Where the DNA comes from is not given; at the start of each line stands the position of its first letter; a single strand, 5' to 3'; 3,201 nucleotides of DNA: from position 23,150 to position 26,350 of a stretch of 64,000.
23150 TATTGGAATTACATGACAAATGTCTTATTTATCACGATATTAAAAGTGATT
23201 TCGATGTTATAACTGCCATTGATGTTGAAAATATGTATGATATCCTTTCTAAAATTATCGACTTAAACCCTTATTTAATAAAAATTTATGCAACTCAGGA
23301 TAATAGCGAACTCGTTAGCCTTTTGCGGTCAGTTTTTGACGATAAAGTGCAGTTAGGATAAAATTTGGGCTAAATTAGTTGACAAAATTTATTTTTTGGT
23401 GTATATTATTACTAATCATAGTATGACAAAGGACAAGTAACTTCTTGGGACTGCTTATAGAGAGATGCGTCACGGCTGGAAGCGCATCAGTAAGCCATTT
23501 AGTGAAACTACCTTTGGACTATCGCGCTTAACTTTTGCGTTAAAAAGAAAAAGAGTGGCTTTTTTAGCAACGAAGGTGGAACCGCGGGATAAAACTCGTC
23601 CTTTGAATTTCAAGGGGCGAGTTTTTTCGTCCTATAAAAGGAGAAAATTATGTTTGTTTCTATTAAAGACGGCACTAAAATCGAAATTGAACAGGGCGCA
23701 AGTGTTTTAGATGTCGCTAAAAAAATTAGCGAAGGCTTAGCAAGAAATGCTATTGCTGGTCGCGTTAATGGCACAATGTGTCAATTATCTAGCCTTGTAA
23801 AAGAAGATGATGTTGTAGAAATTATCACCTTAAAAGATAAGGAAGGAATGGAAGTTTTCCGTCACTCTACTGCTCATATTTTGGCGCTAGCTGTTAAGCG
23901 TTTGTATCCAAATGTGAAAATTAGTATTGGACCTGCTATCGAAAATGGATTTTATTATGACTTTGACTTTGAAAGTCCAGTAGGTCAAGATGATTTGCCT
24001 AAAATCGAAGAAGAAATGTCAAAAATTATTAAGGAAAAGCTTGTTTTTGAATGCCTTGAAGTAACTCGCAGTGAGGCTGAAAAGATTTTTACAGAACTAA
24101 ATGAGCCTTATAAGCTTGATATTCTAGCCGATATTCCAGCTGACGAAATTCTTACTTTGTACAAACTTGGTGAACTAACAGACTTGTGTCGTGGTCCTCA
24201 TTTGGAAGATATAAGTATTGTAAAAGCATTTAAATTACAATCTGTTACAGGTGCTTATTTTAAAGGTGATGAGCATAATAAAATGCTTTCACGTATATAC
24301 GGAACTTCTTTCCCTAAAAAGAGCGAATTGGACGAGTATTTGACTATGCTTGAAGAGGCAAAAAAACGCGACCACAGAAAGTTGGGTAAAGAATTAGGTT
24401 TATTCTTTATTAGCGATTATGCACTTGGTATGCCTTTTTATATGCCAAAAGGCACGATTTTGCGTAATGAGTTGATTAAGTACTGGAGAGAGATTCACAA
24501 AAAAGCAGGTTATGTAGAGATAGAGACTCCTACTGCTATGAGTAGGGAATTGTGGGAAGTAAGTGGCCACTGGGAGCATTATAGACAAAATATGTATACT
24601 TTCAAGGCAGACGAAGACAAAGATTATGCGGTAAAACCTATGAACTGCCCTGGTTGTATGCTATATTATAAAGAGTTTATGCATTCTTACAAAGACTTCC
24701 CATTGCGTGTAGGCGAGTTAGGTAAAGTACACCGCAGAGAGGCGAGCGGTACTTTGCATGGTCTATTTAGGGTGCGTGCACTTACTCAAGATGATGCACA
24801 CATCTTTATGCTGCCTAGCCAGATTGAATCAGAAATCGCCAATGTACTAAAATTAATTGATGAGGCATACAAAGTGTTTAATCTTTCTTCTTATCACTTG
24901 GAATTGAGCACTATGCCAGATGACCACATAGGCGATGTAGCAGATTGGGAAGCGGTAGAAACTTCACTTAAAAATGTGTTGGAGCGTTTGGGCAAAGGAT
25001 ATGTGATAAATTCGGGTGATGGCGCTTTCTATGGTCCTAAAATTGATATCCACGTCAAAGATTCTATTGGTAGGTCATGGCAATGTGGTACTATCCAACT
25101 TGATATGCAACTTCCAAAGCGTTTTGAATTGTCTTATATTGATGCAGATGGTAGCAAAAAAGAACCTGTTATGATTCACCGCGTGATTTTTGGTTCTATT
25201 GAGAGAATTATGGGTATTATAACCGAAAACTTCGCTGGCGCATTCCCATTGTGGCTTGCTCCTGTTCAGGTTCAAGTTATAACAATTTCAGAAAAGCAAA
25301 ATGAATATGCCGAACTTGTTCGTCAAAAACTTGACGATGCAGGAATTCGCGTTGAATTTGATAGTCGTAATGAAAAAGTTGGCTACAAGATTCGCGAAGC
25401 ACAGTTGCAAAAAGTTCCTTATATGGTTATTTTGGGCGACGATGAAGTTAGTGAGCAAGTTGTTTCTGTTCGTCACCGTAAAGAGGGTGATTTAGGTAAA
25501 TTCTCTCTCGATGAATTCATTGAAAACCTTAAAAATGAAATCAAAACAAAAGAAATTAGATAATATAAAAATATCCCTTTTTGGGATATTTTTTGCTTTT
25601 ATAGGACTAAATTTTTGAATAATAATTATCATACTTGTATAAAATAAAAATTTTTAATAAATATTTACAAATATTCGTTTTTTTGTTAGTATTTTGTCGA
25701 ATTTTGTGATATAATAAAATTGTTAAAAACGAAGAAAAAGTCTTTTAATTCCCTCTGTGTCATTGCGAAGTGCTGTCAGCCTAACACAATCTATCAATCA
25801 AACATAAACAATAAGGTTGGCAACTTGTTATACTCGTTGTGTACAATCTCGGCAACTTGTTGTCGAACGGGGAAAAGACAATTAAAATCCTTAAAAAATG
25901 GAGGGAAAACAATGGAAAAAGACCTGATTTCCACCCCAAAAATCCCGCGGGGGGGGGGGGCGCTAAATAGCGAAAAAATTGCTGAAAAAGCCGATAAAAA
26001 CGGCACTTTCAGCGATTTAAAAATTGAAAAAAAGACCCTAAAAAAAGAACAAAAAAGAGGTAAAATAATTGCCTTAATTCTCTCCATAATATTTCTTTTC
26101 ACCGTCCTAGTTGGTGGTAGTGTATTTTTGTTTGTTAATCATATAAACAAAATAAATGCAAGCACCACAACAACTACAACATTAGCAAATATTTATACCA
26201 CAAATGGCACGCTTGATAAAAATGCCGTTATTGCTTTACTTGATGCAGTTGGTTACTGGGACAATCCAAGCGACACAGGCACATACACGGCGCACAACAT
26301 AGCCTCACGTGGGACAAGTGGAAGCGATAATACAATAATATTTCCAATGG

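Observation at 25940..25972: G12 homopolymer at codons 13-17 of a surface protein, with stops in both shifted frames: candidate phase-variation switch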

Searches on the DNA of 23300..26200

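Call 37: search_rna_families(source=window, start=23300, end=26200, threshold=evalue, max_evalue=1)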
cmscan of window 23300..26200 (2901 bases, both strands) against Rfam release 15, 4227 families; matches with E-value up to 1: 3.
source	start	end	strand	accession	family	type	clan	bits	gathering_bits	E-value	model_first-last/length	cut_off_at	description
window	23414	23606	+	RF00230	T-box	Cis-reg; leader;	-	91.7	93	4.6e-20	1-219/219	no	T-box leader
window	23586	23633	+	RF03940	MIR9563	Gene; miRNA;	-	22.2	90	0.54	1-127/127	no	MIR9563 microRNA precursor family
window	25907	26123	-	RF01946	KCNQ1OT1_1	Gene; lncRNA;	-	12.3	70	0.21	239-464/464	no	KCNQ1 overlapping transcript 1 conserved region 1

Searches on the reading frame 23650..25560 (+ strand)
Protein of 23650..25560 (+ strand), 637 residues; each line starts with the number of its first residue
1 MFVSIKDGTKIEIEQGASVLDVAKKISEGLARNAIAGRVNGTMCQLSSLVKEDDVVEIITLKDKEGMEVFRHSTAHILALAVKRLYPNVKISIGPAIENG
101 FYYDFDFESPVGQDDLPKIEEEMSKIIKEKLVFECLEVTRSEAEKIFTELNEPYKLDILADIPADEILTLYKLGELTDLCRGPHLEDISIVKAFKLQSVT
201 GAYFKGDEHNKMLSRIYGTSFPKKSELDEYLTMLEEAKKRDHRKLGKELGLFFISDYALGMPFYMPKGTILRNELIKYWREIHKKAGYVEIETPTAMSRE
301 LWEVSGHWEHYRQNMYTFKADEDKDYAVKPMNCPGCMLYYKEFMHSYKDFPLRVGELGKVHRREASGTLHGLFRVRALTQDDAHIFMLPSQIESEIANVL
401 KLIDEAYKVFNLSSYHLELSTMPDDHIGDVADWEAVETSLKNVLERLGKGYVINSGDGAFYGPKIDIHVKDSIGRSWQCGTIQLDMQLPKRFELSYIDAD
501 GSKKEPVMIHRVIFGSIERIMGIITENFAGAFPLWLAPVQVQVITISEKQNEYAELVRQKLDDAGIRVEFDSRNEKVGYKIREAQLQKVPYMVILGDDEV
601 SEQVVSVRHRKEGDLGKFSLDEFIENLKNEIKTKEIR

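Call 24: find_encoding_contigs(protein=window:23650-25560:+, flank=3500, max_places=10)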
Protein window:23650-25560:+ (637 aa): 5 contigs read that carry it; 3 places shown.
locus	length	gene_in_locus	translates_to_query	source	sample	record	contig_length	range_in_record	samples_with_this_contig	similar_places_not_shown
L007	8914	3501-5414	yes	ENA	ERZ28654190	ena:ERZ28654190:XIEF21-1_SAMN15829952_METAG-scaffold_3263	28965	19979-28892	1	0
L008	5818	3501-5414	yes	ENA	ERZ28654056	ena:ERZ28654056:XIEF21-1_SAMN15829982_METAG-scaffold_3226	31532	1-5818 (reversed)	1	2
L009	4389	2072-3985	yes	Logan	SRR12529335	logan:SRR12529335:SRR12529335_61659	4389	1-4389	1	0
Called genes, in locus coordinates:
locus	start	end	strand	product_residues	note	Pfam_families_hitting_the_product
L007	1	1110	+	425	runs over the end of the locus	PF05496:RuvB_N, PF00004:AAA, PF13173:AAA_14 (weak), PF16193:AAA_assoc_2, PF12002:MgsA_C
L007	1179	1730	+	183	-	PF00210:Ferritin (faint), PF02915:Rubrerythrin, PF21349:RUBY_RBDX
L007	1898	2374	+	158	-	-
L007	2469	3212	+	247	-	PF08812:YtxC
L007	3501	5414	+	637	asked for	PF02824:TGS, PF07973:tRNA_SAD, PF00587:tRNA-synt_2b, PF03129:HGTP_anticodon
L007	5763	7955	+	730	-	PF18998:Flg_new_2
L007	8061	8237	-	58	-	PF01165:Ribosomal_S21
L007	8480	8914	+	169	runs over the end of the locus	?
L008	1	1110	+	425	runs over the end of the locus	PF05496:RuvB_N, PF00004:AAA, PF13173:AAA_14 (weak), PF16193:AAA_assoc_2, PF12002:MgsA_C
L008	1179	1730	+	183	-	PF00210:Ferritin (faint), PF02915:Rubrerythrin, PF21349:RUBY_RBDX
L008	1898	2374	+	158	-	-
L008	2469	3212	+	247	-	PF08812:YtxC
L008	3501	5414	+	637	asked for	PF02824:TGS, PF07973:tRNA_SAD, PF00587:tRNA-synt_2b, PF03129:HGTP_anticodon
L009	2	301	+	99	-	?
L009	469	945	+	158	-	-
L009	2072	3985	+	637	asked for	PF02824:TGS, PF07973:tRNA_SAD, PF00587:tRNA-synt_2b, PF03129:HGTP_anticodon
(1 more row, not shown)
